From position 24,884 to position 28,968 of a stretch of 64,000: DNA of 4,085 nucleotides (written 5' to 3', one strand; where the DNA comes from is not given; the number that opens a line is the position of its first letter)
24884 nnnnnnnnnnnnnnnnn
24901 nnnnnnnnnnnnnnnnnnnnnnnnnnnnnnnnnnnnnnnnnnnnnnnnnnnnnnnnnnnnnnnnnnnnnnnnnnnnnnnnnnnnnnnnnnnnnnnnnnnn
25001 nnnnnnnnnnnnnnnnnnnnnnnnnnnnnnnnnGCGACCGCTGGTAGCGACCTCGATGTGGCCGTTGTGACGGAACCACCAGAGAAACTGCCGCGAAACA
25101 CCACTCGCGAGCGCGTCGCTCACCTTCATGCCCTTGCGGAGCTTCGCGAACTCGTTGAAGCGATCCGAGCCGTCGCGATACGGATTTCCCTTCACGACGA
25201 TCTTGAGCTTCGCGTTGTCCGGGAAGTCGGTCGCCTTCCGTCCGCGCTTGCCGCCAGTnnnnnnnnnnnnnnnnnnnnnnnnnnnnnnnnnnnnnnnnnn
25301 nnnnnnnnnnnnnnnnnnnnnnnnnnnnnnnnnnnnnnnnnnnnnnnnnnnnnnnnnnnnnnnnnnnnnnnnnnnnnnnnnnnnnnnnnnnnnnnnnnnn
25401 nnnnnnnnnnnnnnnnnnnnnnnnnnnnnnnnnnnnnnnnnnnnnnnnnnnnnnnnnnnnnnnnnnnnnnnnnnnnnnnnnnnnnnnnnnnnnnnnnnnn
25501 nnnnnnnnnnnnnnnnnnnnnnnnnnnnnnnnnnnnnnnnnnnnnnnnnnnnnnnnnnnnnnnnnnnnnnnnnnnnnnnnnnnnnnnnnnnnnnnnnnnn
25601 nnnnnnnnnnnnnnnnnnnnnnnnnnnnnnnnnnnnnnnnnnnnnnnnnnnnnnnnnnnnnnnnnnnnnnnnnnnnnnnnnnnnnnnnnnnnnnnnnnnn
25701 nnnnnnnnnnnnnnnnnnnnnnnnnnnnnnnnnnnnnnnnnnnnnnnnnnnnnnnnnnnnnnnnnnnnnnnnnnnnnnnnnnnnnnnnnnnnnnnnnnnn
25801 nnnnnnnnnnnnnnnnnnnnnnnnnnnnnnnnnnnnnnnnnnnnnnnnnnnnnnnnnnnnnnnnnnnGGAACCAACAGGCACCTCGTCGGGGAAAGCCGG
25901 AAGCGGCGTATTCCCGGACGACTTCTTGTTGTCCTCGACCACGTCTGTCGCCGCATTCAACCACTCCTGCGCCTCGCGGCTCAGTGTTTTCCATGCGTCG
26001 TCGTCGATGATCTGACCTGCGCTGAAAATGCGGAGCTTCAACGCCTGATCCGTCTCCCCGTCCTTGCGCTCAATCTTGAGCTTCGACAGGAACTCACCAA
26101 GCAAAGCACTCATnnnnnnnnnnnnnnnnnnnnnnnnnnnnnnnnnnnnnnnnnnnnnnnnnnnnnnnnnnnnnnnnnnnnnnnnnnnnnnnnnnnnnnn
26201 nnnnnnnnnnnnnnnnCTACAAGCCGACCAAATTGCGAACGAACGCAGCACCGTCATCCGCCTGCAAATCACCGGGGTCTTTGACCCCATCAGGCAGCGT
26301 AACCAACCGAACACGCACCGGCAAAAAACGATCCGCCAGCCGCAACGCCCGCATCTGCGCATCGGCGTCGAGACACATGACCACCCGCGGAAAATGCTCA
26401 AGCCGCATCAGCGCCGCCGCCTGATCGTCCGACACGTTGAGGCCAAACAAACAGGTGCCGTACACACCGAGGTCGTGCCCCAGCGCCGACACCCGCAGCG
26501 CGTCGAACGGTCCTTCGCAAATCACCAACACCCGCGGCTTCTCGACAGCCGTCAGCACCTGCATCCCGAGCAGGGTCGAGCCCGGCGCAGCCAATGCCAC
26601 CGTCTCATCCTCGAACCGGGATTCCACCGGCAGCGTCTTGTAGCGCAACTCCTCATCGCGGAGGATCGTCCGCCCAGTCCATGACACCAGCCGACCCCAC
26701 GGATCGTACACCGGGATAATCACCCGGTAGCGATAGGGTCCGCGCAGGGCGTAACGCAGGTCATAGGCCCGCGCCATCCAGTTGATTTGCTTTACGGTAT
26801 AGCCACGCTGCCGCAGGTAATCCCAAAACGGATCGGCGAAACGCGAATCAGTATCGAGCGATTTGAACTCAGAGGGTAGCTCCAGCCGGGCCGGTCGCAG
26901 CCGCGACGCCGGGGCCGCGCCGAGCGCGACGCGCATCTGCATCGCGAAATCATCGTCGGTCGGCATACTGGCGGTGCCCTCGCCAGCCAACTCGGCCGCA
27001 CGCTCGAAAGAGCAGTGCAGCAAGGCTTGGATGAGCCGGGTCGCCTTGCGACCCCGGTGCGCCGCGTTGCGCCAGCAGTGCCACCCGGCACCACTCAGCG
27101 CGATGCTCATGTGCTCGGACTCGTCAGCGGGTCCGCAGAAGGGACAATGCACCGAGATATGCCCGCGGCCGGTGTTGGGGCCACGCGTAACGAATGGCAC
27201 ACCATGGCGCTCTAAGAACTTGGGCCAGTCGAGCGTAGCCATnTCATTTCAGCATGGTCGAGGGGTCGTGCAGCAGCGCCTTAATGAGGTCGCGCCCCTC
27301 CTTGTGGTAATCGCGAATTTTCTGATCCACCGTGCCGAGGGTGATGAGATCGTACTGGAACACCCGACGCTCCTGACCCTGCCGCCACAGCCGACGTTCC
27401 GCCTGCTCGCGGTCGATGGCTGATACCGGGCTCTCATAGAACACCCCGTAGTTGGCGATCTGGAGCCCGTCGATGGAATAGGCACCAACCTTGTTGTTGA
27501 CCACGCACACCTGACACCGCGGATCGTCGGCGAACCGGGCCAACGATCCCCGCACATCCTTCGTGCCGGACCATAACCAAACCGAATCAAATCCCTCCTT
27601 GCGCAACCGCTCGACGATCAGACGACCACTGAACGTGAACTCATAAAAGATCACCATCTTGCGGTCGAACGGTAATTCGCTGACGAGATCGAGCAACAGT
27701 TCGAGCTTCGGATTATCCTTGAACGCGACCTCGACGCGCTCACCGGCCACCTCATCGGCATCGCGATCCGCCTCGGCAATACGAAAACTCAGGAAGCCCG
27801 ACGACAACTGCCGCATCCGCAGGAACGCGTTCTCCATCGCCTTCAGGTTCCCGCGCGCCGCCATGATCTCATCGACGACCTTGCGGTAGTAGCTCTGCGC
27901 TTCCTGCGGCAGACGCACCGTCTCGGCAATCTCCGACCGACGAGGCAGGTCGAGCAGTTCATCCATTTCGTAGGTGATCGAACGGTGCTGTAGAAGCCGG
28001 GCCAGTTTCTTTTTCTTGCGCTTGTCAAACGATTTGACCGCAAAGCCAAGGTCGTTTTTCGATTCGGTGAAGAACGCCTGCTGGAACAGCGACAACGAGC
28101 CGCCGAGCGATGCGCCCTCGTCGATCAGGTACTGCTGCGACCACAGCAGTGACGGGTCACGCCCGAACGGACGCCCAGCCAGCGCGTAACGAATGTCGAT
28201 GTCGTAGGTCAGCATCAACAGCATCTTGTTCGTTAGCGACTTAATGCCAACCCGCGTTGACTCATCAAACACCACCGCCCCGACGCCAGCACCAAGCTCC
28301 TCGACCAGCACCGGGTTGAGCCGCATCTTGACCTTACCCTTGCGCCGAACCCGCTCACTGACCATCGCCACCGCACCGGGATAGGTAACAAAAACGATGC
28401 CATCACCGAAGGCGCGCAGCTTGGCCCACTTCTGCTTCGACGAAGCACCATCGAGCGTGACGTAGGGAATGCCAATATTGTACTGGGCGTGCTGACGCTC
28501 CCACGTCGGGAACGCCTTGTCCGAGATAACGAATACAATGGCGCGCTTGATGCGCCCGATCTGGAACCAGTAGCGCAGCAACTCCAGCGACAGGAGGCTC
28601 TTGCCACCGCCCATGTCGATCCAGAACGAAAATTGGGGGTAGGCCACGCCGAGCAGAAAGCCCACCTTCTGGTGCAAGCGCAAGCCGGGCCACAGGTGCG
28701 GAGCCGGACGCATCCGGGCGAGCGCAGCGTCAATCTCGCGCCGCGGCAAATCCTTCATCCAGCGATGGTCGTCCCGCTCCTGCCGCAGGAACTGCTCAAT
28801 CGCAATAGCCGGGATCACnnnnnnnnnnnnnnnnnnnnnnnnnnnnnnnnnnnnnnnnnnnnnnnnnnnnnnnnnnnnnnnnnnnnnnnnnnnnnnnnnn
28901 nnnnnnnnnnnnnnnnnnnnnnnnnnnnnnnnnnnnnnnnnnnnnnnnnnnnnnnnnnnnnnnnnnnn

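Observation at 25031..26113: Histone H1/AlgP-like Ala-Lys repeat protein inside the replication module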

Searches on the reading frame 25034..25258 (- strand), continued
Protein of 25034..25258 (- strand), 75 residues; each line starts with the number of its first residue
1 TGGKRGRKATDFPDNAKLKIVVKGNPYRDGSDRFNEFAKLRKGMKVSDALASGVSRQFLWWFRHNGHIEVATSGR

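Call 90: find_encoding_contigs(protein=P0259, flank=7000, max_places=2)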
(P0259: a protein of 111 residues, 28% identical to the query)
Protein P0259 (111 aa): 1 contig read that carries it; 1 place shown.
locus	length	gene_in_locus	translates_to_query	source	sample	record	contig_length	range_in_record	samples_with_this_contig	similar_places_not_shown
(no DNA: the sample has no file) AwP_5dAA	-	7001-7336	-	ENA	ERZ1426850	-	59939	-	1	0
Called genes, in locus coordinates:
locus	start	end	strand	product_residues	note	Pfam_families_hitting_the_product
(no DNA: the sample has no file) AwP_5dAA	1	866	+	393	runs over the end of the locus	-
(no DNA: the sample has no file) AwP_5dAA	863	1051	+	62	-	-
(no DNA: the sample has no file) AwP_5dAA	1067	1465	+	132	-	-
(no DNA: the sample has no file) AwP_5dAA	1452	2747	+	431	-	PF05970:PIF1, PF13245:AAA_19, PF13604:AAA_30, PF01443:Viral_helicase1 (faint), PF13401:AAA_22 (weak)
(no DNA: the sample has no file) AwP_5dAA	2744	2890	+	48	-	-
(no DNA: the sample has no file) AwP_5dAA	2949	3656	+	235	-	PF00226:DnaJ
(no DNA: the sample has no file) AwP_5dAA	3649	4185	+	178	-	-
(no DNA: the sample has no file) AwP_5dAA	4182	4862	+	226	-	PF05050:Methyltransf_21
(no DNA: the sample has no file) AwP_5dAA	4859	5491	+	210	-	-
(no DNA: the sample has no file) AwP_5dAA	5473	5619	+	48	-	-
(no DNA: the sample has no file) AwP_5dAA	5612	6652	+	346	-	PF00145:DNA_methylase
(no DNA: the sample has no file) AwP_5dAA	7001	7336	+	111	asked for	-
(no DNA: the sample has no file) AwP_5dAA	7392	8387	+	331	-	-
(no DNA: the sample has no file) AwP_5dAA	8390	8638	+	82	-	-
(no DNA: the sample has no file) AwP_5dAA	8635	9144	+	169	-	PF01503:PRA-PH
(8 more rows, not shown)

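Call 98: find_related_loci(query=A3, collection=genome_contigs, flank=6000)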
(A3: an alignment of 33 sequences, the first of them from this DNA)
Query A3 (74 aa) in genome_contigs; peptide patterns used: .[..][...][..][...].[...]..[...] (x = any residue, [..] = any of these).
30 stretches matched a pattern; 1 encode a relative of the query (tblastn E <= 1e-3); 1 distinct loci.
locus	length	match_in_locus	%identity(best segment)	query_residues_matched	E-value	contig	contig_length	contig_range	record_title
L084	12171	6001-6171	37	13-69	2e-11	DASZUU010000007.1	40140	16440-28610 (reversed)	MAG TPA_asm: Alloacidobacterium sp. isolate SMAG_U6113 k141_450751, whole genome shotgun sequence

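Call 110: search_protein_families(library=phrogs, proteins=[L008:8770-9225:+], max_evalue=0.001)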
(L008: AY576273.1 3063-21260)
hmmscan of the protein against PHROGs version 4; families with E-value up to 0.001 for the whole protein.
L008:8770-9225:+ (151 aa): 1 family
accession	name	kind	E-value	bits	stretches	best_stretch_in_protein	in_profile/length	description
phrog_4730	-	unknown function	0.00081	20.3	1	17-65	5-54/204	-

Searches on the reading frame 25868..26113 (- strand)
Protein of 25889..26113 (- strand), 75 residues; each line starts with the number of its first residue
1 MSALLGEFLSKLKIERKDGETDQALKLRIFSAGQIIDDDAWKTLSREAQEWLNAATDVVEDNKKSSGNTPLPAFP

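Call 41: search_solved_structures(query=A4, max_evalue=10, show_alignments=2)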
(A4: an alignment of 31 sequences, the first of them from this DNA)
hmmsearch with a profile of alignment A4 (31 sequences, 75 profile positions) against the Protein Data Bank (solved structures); distinct sequences matched with E-value up to 10: 5.
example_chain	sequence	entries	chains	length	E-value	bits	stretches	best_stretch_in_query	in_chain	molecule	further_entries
8x6u_A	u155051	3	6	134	0.52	13.7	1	43-60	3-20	EfCDA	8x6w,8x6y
4zkc_B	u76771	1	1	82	0.78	13.1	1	45-68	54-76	C-C motif chemokine 7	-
4uab_A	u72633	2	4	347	2.2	11.7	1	34-64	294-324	Twin-arginine translocation pathway signal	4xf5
6wi5_A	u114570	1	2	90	2.3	11.6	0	6-36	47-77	De novo designed protein Foldit4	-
2d3e_A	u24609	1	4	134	7.9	9.9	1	6-46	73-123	General control protein GCN4 and Tropomyosin 1 alpha chain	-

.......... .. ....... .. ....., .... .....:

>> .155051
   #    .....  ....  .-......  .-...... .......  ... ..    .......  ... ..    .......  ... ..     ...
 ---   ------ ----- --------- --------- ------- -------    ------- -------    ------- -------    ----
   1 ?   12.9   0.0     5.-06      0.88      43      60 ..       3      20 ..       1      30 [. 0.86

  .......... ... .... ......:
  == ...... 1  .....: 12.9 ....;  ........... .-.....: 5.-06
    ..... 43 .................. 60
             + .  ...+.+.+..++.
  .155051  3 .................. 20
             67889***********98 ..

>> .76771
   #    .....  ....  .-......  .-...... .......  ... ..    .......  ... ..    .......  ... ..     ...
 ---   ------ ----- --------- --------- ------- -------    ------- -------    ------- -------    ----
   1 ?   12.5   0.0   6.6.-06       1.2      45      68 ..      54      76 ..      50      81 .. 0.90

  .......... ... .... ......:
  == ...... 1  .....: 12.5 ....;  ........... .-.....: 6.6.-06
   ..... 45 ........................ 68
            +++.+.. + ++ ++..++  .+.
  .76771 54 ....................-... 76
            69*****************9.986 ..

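Call 110: search_protein_families(library=phrogs, proteins=[window:25889-26113:-], max_evalue=0.001)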
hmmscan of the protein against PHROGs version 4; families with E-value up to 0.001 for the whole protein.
window:25889-26113:- (75 aa): 1 family
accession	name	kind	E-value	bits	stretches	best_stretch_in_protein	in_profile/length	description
phrog_38529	-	unknown function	1.4e-05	25.7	1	16-68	19-71/387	-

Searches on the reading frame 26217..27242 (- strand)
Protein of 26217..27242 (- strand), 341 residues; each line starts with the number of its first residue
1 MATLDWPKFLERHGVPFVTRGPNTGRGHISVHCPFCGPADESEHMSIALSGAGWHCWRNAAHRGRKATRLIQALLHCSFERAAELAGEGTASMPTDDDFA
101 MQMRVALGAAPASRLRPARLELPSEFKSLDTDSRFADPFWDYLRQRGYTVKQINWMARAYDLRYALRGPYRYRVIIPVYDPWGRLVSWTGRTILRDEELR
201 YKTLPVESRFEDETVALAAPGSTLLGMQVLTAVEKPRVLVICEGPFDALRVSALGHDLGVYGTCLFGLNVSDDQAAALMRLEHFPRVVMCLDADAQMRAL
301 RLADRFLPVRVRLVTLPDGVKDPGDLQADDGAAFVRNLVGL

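Call 9: search_protein_families(library=pfam, proteins=[window:26217-27242:-], max_evalue=0.01)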
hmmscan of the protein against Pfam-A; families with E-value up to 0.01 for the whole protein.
window:26217-27242:- (341 aa): 2 families
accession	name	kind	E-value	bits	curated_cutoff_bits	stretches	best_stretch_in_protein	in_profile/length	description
PF13155.12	Toprim_2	-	5e-05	24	22.1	1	240-325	1-86/88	Toprim-like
PF08275.17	DNAG_N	-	0.00085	19.9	26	1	164-210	69-115/128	DNA primase catalytic core, N-terminal domain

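Call 93: find_related_loci(query=window:26217-27242:-, collection=metagenome_contigs, flank=6000)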
Query window:26217-27242:- (341 aa) in metagenome_contigs; peptide patterns used: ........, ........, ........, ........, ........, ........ (x = any residue, [..] = any of these).
97 stretches matched a pattern; 44 encode a relative of the query (tblastn E <= 1e-3); 44 distinct loci.
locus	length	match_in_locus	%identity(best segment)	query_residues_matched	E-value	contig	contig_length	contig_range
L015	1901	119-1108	45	4-339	2e-92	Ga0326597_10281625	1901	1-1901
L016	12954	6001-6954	47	4-330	3e-87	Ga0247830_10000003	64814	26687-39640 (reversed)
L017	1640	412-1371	46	1-329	3e-90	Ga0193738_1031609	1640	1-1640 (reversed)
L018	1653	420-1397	40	1-330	8e-78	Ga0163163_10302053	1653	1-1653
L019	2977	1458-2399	37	4-327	4e-56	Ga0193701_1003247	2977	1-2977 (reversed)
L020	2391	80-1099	32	4-338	7e-53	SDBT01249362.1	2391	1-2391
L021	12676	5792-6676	32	9-330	3e-48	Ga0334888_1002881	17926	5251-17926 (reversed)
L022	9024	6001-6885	32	9-330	3e-48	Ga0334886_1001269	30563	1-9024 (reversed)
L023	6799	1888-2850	32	1-326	1e-45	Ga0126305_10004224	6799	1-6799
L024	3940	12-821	33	44-327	1e-29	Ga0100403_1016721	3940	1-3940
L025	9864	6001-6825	25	21-337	3e-22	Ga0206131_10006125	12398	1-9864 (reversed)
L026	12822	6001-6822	25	21-336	2e-21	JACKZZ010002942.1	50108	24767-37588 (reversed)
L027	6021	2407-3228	24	21-336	1e-21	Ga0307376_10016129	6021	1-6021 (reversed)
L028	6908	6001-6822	24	21-336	2e-21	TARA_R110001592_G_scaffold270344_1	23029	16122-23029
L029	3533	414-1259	25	20-341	8e-21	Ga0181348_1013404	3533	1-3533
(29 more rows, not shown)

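Call 94: find_related_loci(query=window:26217-27242:-, collection=viral_contigs, flank=6000)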
Query window:26217-27242:- (341 aa) in viral_contigs; peptide patterns used: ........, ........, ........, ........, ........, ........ (x = any residue, [..] = any of these).
45 stretches matched a pattern; 25 encode a relative of the query (tblastn E <= 1e-3); 25 distinct loci.
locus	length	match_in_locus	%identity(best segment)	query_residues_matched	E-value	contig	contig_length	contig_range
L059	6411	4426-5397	49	5-338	6e-93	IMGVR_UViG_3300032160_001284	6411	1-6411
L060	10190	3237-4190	47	4-330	2e-87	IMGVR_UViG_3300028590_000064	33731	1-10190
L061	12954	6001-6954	47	4-330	2e-87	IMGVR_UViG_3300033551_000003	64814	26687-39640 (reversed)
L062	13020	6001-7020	38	4-338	2e-54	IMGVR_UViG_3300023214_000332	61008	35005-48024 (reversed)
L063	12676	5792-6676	32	9-330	3e-48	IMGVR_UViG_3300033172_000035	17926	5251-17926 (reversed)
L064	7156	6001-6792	25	21-326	5e-22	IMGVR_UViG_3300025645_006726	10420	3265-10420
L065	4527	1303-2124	25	21-336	5e-22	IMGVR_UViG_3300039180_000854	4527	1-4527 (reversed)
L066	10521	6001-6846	25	20-341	8e-22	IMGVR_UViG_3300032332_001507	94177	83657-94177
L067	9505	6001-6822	24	21-336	1e-21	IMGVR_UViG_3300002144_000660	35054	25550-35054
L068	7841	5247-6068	24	21-336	1e-21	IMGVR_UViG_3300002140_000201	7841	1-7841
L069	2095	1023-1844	24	21-336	5e-20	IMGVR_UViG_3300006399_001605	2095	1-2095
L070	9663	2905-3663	24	4-304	3e-17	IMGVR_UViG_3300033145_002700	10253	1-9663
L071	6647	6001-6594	25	21-252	1e-14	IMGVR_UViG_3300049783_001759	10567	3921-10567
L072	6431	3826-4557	27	25-294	9e-14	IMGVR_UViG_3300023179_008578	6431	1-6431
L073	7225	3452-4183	27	25-294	9e-14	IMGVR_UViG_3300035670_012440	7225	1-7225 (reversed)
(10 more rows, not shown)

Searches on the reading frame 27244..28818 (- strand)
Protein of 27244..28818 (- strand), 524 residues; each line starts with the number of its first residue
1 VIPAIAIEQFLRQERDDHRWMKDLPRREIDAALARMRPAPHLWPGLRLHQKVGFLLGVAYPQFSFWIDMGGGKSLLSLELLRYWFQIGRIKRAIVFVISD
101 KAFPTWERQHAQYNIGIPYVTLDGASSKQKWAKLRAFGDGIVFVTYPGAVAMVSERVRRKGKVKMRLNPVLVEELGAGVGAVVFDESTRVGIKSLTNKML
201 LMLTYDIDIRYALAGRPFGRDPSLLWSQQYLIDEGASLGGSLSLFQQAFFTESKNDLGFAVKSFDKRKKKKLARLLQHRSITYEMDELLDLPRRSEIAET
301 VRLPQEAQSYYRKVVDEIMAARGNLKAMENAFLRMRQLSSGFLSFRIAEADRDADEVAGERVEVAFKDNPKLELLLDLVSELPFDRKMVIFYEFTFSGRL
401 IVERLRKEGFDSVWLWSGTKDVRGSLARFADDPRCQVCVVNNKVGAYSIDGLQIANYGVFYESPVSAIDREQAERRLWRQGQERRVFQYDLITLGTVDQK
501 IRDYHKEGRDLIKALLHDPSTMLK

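Call 9: search_protein_families(library=pfam, proteins=[window:27244-28818:-], max_evalue=0.01)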
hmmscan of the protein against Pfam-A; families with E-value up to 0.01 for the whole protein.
window:27244-28818:- (524 aa): 2 families
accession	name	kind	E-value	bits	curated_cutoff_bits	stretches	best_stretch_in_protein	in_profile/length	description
PF00176.29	SNF2-rel_dom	-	2.3e-06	27.4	24.9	1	68-326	25-264/290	SNF2-related domain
PF00271.37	Helicase_C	-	0.0027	18.4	23.5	0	371-481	2-110/110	Helicase conserved C-terminal domain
